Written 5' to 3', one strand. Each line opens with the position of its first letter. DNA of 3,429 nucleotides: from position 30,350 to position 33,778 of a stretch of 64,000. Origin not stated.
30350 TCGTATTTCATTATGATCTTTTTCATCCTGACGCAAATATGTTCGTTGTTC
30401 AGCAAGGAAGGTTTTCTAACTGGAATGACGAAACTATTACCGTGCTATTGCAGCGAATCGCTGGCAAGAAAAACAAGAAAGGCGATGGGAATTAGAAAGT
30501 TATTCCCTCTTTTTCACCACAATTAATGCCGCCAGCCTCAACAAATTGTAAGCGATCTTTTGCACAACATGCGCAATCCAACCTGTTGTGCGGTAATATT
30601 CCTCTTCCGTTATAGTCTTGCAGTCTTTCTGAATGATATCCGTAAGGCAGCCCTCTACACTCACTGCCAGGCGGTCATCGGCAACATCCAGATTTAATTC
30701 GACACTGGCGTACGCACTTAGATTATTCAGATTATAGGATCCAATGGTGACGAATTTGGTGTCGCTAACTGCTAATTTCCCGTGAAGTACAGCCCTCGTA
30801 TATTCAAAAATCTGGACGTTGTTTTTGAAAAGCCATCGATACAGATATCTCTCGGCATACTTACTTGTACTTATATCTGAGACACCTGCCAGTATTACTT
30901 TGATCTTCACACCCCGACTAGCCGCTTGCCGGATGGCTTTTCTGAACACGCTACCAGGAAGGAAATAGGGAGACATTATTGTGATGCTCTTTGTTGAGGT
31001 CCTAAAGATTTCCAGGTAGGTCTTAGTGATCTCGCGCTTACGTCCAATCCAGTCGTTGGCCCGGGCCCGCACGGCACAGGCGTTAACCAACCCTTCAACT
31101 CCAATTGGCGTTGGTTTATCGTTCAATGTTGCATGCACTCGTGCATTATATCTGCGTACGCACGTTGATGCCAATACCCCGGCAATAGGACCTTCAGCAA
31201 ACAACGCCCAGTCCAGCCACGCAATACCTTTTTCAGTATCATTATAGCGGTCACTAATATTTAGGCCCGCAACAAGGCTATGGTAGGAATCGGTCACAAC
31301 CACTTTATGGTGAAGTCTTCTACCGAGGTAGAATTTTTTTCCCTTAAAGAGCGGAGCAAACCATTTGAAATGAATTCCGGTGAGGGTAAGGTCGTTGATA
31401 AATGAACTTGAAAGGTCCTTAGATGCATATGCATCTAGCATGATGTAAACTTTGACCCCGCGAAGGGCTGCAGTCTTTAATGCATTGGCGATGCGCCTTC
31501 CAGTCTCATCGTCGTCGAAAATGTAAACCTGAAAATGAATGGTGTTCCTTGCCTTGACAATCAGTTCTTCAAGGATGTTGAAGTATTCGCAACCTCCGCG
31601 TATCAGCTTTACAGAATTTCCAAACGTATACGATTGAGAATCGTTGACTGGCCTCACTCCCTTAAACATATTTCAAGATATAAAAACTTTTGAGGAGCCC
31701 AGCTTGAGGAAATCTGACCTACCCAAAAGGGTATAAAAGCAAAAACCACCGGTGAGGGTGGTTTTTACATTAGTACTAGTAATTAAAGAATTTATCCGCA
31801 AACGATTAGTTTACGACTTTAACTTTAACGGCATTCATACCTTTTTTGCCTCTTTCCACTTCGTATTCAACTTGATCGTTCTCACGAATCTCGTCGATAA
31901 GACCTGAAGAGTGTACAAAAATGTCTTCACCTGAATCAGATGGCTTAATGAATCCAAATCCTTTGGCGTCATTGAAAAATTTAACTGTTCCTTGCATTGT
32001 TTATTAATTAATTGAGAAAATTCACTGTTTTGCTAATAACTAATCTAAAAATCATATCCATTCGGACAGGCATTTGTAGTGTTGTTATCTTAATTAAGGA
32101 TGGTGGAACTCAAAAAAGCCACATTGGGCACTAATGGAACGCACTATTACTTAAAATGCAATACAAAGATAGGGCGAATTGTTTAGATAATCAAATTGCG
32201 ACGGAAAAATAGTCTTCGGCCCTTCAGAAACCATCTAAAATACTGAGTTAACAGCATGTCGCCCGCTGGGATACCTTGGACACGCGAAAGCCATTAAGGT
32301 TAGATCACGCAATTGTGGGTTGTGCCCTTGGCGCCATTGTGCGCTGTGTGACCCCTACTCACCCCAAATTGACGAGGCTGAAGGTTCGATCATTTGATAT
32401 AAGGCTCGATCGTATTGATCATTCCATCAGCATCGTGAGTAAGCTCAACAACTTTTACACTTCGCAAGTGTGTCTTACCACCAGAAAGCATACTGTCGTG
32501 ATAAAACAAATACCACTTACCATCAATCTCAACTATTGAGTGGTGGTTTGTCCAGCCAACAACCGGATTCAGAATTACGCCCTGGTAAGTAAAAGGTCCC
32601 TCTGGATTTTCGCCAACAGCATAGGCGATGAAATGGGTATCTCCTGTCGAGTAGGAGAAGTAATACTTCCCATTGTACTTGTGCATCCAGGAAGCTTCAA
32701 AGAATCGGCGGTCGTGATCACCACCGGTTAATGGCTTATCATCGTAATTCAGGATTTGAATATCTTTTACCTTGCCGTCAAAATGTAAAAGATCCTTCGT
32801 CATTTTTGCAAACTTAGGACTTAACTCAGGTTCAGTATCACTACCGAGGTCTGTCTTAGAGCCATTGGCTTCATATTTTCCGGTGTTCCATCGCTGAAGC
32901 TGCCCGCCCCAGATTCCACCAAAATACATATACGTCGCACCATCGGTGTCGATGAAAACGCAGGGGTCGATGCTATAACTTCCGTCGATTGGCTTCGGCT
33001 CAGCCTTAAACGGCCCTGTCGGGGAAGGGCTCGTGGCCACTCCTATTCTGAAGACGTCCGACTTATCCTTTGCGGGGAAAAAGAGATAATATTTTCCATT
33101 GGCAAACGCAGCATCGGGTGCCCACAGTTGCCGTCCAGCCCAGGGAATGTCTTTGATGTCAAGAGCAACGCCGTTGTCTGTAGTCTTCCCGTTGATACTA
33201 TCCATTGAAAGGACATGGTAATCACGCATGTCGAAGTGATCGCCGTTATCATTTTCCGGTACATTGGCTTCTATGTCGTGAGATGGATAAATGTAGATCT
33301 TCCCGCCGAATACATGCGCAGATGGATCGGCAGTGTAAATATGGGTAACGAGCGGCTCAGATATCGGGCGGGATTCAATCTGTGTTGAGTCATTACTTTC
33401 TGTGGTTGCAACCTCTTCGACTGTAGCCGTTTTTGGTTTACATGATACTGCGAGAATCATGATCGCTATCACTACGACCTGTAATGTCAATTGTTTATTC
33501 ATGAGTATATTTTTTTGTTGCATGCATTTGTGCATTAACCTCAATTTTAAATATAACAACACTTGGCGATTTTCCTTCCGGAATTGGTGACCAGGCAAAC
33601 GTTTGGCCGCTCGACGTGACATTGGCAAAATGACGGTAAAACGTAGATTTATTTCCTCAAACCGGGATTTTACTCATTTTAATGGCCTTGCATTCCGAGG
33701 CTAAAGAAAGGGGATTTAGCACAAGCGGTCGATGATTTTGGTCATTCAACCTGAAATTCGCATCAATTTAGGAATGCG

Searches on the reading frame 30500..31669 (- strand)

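Call 48: search_protein_families(library=pfam, proteins=[window:30500-31669:-], max_evalue=0.00001)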
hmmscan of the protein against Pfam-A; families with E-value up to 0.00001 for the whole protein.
window:30500-31669:- (389 aa): 1 family
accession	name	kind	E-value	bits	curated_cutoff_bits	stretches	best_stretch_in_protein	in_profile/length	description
PF13091.12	PLDc_2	-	6.9e-36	123.4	27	2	220-335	3-121/132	PLD-like domain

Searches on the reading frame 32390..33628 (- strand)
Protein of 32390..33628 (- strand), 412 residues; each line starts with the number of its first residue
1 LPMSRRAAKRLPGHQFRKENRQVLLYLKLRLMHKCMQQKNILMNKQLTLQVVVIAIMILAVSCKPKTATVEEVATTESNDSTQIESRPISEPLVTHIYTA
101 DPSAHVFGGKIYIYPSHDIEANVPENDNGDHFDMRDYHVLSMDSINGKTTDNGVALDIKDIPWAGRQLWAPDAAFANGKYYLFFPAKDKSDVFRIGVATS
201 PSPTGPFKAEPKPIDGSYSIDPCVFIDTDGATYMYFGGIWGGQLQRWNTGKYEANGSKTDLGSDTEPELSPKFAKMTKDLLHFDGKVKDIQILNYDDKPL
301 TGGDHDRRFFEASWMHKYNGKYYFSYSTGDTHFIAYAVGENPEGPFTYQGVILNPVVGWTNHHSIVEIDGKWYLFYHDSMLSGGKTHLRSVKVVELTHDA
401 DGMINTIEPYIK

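Call 48: search_protein_families(library=pfam, proteins=[window:32390-33628:-], max_evalue=0.00001)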
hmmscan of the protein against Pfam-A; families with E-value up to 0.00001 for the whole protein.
window:32390-33628:- (412 aa): 1 family
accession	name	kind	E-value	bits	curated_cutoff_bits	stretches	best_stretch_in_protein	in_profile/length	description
PF04616.20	Glyco_hydro_43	-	3e-28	99.5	32.2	1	100-403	11-287/288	Glycosyl hydrolases family 43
